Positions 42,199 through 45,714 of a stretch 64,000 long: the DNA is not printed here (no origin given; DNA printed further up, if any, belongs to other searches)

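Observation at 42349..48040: TonB-dependent receptor / 80-aa membrane protein / tandem-duplicated hybrid histidine kinase operon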

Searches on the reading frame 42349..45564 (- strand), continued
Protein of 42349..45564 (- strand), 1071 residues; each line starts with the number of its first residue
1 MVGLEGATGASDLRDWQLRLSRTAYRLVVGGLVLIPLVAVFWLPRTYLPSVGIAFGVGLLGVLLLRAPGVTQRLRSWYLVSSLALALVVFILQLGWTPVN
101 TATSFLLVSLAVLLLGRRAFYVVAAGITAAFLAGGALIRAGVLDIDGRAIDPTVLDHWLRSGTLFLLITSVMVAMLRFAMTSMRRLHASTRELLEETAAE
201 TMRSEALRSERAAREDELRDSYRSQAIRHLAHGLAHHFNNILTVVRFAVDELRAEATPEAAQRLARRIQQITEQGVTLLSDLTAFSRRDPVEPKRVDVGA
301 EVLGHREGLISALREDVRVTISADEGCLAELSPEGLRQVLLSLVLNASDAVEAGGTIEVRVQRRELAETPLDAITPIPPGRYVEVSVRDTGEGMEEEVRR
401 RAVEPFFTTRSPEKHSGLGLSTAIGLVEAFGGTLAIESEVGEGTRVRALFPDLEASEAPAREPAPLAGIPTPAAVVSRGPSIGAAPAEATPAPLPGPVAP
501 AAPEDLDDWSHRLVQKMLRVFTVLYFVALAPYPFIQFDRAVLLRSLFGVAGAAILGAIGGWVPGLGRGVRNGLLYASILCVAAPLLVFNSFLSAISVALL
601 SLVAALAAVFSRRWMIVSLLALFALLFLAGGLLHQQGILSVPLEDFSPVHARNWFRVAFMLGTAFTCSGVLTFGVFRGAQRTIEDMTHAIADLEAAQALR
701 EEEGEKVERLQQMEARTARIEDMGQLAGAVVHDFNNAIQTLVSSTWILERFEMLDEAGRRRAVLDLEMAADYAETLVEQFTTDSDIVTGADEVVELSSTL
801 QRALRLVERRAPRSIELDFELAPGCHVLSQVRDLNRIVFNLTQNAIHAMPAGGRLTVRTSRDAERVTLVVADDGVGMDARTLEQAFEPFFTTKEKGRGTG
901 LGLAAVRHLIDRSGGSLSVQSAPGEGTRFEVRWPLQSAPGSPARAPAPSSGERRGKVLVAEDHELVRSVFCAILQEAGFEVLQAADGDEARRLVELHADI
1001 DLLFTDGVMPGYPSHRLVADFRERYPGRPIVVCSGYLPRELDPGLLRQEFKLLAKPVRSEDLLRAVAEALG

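Call 53: find_encoding_contigs(protein=P0130, flank=8000, max_places=2)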
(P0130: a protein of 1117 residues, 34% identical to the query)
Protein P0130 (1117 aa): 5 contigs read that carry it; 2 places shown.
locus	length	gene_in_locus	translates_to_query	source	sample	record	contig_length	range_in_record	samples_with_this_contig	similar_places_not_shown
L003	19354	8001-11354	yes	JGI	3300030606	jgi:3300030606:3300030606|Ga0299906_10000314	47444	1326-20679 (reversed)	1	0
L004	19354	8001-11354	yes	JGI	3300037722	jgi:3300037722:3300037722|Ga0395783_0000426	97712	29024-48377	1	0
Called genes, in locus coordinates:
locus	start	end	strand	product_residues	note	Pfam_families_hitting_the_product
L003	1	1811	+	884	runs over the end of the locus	PF00069:Pkinase, PF03109:ABC1 (faint), PF07714:PK_Tyr_Ser-Thr, PF26550:Tricorn_2nd (faint), PF26549:Tricorn_N, PF07676:PD40 (weak)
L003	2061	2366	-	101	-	-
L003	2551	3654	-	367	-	PF02129:Peptidase_S15 (weak), PF12146:Hydrolase_4 (weak), PF00326:Peptidase_S9 (faint)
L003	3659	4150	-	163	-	PF00069:Pkinase (weak), PF07878:RHH_5 (weak)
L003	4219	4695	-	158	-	PF19502:DUF6036 (faint)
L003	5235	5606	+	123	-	-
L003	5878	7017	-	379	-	PF00144:Beta-lactamase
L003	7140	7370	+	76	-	PF02604:PhdYeFM_antitox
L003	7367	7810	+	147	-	PF01850:PIN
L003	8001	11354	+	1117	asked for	PF10090:HPTransfase (faint), PF02518:HATPase_c, PF13581:HATPase_c_2 (faint), PF02518:HATPase_c, PF00072:Response_reg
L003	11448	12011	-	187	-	-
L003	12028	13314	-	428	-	-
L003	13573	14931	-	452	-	PF00072:Response_reg, PF07728:AAA_5 (faint), PF00158:Sigma54_activat, PF01078:Mg_chelatase (faint), PF14532:Sigma54_activ_2, PF25601:AAA_lid_14, PF02954:HTH_8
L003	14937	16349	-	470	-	PF02746:MR_MLE_N, PF13378:MR_MLE_C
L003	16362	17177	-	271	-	PF03737:RraA-like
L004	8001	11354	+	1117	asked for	PF10090:HPTransfase (faint), PF02518:HATPase_c, PF13581:HATPase_c_2 (faint), PF02518:HATPase_c, PF00072:Response_reg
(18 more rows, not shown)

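Call 54: find_encoding_contigs(protein=P0124, flank=8000, max_places=2)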
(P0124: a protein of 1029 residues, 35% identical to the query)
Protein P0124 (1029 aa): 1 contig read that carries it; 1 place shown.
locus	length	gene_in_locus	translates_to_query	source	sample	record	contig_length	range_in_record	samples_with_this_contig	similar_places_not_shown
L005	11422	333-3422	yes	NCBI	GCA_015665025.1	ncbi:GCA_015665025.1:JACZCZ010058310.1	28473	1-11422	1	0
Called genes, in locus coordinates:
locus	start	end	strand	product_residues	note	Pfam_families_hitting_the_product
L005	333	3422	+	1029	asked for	PF00512:HisKA (weak), PF02518:HATPase_c, PF13581:HATPase_c_2 (faint), PF14501:HATPase_c_5 (faint), PF02518:HATPase_c, PF00072:Response_reg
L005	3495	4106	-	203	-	PF01725:Ham1p_like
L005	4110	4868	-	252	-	PF01138:RNase_PH, PF03725:RNase_PH_C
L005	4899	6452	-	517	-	PF00672:HAMP, PF00512:HisKA, PF02518:HATPase_c, PF13581:HATPase_c_2 (weak)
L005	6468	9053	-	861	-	PF07719:TPR_2 (faint), PF13181:TPR_8 (faint), PF13424:TPR_12 (faint), PF13428:TPR_14 (faint), PF13431:TPR_17 (faint), PF13432:TPR_16 (weak), PF23914:TPR_CcmH_CycH, PF13485:Peptidase_MA_2, +3 more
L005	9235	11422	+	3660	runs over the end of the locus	PF00353:HemolysinCabind, PF11617:Cu-binding_MopE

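Call 55: search_protein_families(library=pfam, proteins=[P0271, P0111, P0122, P0128, P0130, P0124, P0155, P0162], max_evalue=0.1)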
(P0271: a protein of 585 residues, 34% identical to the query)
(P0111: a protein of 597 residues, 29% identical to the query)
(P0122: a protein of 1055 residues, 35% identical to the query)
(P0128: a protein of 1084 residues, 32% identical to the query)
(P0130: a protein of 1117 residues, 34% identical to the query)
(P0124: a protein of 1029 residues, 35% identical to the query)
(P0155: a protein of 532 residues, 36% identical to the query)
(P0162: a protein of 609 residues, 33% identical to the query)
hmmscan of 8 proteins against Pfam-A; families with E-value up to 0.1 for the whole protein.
P0271 (585 aa): 8 families
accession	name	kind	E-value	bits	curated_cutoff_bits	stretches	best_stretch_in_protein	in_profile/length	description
PF02518.31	HATPase_c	-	4.7e-19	69.3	26.4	1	324-444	2-109/111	Histidine kinase-, DNA gyrase B-, and HSP90-like ATPase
PF00072.30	Response_reg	-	2.2e-16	60.5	30.2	1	467-578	1-110/111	Response regulator receiver domain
PF20969.2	MASE11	-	1.7e-05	25.3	27.3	1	14-139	2-127/168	MASE11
PF00512.31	HisKA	-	0.00076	19.9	26.9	1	222-281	4-64/66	His Kinase A (phospho-acceptor) domain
PF23442.1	DUF7125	-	0.021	14.4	29.1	1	407-475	16-84/207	Family of unknown function (DUF7125)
PF19558.4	DUF6080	-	0.028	13.5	27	1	101-216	166-276/447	Family of unknown function (DUF6080)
PF14501.12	HATPase_c_5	-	0.035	14.4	22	1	398-429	58-89/102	GHKL domain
PF15798.10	PRAS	-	0.079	14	27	0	386-447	5-66/130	Proline-rich AKT1 substrate 1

P0111 (597 aa): 5 families
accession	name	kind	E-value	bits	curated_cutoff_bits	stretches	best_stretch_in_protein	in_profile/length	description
PF02518.31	HATPase_c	-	7.3e-21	75.1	26.4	1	335-454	3-109/111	Histidine kinase-, DNA gyrase B-, and HSP90-like ATPase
PF00072.30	Response_reg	-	9.1e-16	58.4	30.2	1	479-588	1-110/111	Response regulator receiver domain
PF20969.2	MASE11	-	1.3e-11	45.1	27.3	1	18-190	3-165/168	MASE11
PF00512.31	HisKA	-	6.1e-10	39.4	26.9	1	231-290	3-63/66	His Kinase A (phospho-acceptor) domain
PF03036.21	Perilipin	-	0.078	12.4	33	0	210-297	288-377/403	Perilipin family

P0122 (1055 aa): 9 families
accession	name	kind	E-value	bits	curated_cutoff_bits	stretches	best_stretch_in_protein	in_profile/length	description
PF02518.31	HATPase_c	-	1.5e-46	157.8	26.4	2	811-914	4-109/111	Histidine kinase-, DNA gyrase B-, and HSP90-like ATPase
PF00072.30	Response_reg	-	1e-13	51.9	30.2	1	937-1047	1-110/111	Response regulator receiver domain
PF13581.12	HATPase_c_2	-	3.6e-08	33.9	27.4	1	819-912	42-127/127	Histidine kinase-like ATPase domain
PF10090.15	HPTransfase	-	1.8e-06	28.1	22.9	1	345-370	35-60/123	Histidine phosphotransferase C-terminal domain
PF14501.12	HATPase_c_5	-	2.1e-06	28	22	1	809-902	2-92/102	GHKL domain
PF00512.31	HisKA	-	2.2e-06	28.1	26.9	1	233-296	2-65/66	His Kinase A (phospho-acceptor) domain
PF13589.12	HATPase_c_3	-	4.7e-06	27.1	25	1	347-409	8-63/137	Histidine kinase-, DNA gyrase B-, and HSP90-like ATPase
PF06490.17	FleQ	-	0.0023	18.6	22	1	937-1050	2-106/108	Flagellar regulatory protein FleQ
PF01966.28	HD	-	0.048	14.4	22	0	234-284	9-64/116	HD domain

P0128 (1084 aa): 7 families
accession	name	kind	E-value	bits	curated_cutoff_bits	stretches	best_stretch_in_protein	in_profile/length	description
PF02518.31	HATPase_c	-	1.3e-36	125.8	26.4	2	839-944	4-109/111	Histidine kinase-, DNA gyrase B-, and HSP90-like ATPase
PF00072.30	Response_reg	-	4.6e-14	53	30.2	1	967-1077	1-110/111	Response regulator receiver domain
PF00512.31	HisKA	-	7.1e-07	29.6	26.9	1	730-787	3-59/66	His Kinase A (phospho-acceptor) domain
PF13589.12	HATPase_c_3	-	1.9e-05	25.1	25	1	841-891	3-49/137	Histidine kinase-, DNA gyrase B-, and HSP90-like ATPase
PF13581.12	HATPase_c_2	-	3.5e-05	24.3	27.4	0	381-444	66-123/127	Histidine kinase-like ATPase domain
PF14501.12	HATPase_c_5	-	0.00012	22.3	22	1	843-928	8-88/102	GHKL domain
PF10090.15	HPTransfase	-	0.00056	20.1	22.9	1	338-381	35-74/123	Histidine phosphotransferase C-terminal domain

P0130 (1117 aa): 8 families
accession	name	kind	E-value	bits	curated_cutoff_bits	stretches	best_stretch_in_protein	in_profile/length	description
PF02518.31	HATPase_c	-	1.6e-41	141.6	26.4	2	861-964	4-109/111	Histidine kinase-, DNA gyrase B-, and HSP90-like ATPase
PF00072.30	Response_reg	-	8.5e-13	48.9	30.2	1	995-1106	1-110/111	Response regulator receiver domain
PF10090.15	HPTransfase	-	2.9e-08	33.9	22.9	2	864-900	33-69/123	Histidine phosphotransferase C-terminal domain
PF00512.31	HisKA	-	2.9e-05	24.5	26.9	1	754-809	4-57/66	His Kinase A (phospho-acceptor) domain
PF13581.12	HATPase_c_2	-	0.0018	18.7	27.4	1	867-940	40-110/127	Histidine kinase-like ATPase domain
PF14501.12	HATPase_c_5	-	0.0028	18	22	0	860-948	3-88/102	GHKL domain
PF13589.12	HATPase_c_3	-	0.046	14.2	25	0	387-418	32-62/137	Histidine kinase-, DNA gyrase B-, and HSP90-like ATPase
PF16789.10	YscO-like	-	0.089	13.2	27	0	182-236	6-59/161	YscO-like protein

P0124 (1029 aa): 8 families
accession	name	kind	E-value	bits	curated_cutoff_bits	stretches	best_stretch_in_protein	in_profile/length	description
PF02518.31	HATPase_c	-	1.1e-45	155.1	26.4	2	783-887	3-109/111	Histidine kinase-, DNA gyrase B-, and HSP90-like ATPase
PF00072.30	Response_reg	-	2.8e-14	53.7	30.2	1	910-1020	1-110/111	Response regulator receiver domain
PF13581.12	HATPase_c_2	-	4.3e-10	40.1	27.4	2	327-403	36-111/127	Histidine kinase-like ATPase domain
PF14501.12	HATPase_c_5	-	1.1e-08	35.3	22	2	788-874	8-91/102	GHKL domain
PF00512.31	HisKA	-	7.9e-08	32.7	26.9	1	215-277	3-65/66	His Kinase A (phospho-acceptor) domain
PF10090.15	HPTransfase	-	1e-05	25.7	22.9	1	322-362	32-71/123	Histidine phosphotransferase C-terminal domain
PF13589.12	HATPase_c_3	-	0.0001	22.8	25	1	327-389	7-67/137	Histidine kinase-, DNA gyrase B-, and HSP90-like ATPase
PF06490.17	FleQ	-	0.06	14.1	22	0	909-1023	1-106/108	Flagellar regulatory protein FleQ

P0155 (532 aa): 8 families
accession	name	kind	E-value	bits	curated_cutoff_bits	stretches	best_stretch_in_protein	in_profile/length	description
PF02518.31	HATPase_c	-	2.3e-25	89.6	26.4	1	292-400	2-110/111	Histidine kinase-, DNA gyrase B-, and HSP90-like ATPase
PF00072.30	Response_reg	-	4.5e-13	49.8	30.2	1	421-530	1-110/111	Response regulator receiver domain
PF00512.31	HisKA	-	4.6e-06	27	26.9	1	186-242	3-57/66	His Kinase A (phospho-acceptor) domain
PF14501.12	HATPase_c_5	-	1.8e-05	25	22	1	293-386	3-91/102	GHKL domain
PF10090.15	HPTransfase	-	3.6e-05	23.9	22.9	1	298-330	34-66/123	Histidine phosphotransferase C-terminal domain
PF13581.12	HATPase_c_2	-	0.012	16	27.4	1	300-377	40-112/127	Histidine kinase-like ATPase domain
PF13589.12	HATPase_c_3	-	0.019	15.5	25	1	297-358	4-62/137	Histidine kinase-, DNA gyrase B-, and HSP90-like ATPase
PF20969.2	MASE11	-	0.048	14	27.3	1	15-116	43-143/168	MASE11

P0162 (609 aa): 6 families
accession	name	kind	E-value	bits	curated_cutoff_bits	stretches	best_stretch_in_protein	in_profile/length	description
PF02518.31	HATPase_c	-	3.3e-22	79.5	26.4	1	338-459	2-110/111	Histidine kinase-, DNA gyrase B-, and HSP90-like ATPase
PF00072.30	Response_reg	-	1.2e-18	67.7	30.2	1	481-593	1-111/111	Response regulator receiver domain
PF20969.2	MASE11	-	8.8e-17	62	27.3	1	18-187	2-168/168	MASE11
PF00512.31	HisKA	-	1.5e-08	35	26.9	1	232-294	3-64/66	His Kinase A (phospho-acceptor) domain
PF14689.11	SPOB_a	-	0.029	14.4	28.1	1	240-255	21-36/62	Sensor_kinase_SpoOB-type, alpha-helical domain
PF14501.12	HATPase_c_5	-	0.094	13.1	22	0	405-445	55-91/102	GHKL domain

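Call 60: list_cluster_members(proteins=[P0132, P0133, P0134, P0135, P0136, P0137, P0138, P0139, P0140, P0141])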
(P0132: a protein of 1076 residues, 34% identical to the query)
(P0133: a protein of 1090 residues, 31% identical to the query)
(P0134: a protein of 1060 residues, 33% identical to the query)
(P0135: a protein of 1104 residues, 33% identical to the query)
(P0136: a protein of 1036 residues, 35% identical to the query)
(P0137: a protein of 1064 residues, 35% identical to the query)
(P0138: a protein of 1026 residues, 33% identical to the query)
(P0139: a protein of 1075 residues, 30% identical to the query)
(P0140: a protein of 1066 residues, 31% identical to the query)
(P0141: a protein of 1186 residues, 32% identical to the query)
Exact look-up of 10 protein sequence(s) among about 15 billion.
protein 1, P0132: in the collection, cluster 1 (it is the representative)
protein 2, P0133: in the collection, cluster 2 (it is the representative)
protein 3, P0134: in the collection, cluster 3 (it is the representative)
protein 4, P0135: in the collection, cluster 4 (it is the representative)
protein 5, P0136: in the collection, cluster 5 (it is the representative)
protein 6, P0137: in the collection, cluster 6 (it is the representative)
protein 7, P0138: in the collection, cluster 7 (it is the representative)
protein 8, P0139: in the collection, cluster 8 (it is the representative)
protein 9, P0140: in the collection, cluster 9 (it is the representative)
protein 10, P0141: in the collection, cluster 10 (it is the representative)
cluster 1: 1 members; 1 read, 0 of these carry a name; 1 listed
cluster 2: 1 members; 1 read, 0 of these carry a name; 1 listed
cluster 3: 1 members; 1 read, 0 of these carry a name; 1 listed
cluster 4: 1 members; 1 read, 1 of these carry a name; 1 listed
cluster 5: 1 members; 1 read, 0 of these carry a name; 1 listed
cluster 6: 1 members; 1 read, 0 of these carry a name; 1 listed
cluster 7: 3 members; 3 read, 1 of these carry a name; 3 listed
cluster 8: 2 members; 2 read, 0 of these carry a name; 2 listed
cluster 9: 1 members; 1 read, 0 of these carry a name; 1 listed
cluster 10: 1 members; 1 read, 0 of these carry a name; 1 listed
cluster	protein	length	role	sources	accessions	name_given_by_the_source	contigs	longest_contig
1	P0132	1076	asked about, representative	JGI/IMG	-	-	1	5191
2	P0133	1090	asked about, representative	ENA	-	-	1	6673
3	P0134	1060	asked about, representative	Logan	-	-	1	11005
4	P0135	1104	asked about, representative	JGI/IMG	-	signal transduction histidine kinase/CheY-like chemotaxis protein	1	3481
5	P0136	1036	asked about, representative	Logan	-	-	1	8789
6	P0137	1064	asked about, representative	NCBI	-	-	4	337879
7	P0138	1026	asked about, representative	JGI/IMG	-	signal transduction histidine kinase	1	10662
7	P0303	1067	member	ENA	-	-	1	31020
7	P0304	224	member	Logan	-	-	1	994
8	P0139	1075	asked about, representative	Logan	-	-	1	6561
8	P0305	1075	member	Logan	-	-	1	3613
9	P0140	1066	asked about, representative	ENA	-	-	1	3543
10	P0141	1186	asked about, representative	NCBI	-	-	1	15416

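Call 61: list_cluster_members(proteins=[P0142, P0143, P0144, P0145, P0146, P0147, P0148, P0149, P0150, P0153])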
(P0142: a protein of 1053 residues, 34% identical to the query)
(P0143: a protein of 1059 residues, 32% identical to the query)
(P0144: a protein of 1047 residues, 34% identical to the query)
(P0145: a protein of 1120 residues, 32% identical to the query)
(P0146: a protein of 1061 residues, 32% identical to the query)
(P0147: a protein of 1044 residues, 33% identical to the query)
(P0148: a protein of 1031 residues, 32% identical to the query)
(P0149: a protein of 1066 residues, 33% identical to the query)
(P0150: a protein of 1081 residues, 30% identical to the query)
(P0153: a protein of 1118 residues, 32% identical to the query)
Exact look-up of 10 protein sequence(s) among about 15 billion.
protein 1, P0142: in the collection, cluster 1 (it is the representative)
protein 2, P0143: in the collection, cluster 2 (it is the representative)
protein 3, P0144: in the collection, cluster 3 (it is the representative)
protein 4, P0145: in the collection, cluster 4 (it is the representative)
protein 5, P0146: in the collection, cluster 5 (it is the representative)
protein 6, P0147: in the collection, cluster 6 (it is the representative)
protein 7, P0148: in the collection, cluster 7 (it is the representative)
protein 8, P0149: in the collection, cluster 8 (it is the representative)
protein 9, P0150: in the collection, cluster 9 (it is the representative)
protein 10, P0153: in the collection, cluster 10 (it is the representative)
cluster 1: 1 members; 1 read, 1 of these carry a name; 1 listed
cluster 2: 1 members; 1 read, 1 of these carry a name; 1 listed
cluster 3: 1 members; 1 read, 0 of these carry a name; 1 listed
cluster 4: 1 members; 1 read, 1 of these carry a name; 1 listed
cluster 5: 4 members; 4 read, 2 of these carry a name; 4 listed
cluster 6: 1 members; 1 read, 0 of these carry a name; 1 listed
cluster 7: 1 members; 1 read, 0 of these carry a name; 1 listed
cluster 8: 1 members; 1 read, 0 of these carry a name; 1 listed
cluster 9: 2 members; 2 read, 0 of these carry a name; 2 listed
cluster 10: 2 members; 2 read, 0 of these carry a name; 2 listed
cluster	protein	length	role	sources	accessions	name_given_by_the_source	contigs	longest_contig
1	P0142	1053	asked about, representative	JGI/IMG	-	signal transduction histidine kinase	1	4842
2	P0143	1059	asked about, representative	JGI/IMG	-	signal transduction histidine kinase/CheY-like chemotaxis protein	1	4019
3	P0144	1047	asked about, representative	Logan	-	-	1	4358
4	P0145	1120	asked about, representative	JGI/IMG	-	signal transduction histidine kinase/ActR/RegA family two-component response regulator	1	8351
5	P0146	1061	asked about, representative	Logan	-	-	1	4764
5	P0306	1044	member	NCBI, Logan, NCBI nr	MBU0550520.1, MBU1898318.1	response regulator [Myxococcota bacterium]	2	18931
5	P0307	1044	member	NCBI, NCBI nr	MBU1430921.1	response regulator [Myxococcota bacterium]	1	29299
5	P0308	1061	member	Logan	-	-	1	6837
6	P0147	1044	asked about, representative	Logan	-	-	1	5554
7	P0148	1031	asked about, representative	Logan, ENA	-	-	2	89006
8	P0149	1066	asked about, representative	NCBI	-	-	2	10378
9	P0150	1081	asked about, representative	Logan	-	-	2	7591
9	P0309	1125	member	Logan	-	-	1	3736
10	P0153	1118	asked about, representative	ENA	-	-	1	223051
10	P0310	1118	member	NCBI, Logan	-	-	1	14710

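Call 62: find_encoding_contigs(protein=P0137, flank=7000, max_places=1)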
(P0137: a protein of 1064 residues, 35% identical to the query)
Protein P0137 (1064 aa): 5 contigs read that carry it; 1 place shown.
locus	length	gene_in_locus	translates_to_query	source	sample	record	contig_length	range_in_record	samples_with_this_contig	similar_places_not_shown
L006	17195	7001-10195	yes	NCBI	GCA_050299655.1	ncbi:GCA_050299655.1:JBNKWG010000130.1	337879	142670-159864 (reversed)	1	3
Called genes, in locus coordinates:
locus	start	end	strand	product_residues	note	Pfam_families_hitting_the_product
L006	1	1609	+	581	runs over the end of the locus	-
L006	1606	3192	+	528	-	-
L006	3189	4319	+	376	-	-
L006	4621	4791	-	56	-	-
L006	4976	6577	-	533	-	PF00111:Fer2, PF13510:Fer2_4 (faint), PF00970:FAD_binding_6, PF00175:NAD_binding_1, PF01152:Bac_globin (weak)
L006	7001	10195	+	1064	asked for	PF00512:HisKA (faint), PF02518:HATPase_c, PF10090:HPTransfase (faint), PF13581:HATPase_c_2 (faint), PF13589:HATPase_c_3 (faint), PF02518:HATPase_c, PF00072:Response_reg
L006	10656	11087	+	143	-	PF00072:Response_reg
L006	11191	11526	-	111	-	PF04828:GFA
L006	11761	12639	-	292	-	PF02129:Peptidase_S15, PF12146:Hydrolase_4, PF00561:Abhydrolase_1, PF12697:Abhydrolase_6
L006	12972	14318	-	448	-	PF01743:PolyA_pol, PF12627:PolyA_pol_RNAbd, PF13735:tRNA_NucTran2_2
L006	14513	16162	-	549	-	PF00069:Pkinase, PF07714:PK_Tyr_Ser-Thr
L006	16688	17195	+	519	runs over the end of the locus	PF12704:MacB_PCD, PF02687:FtsX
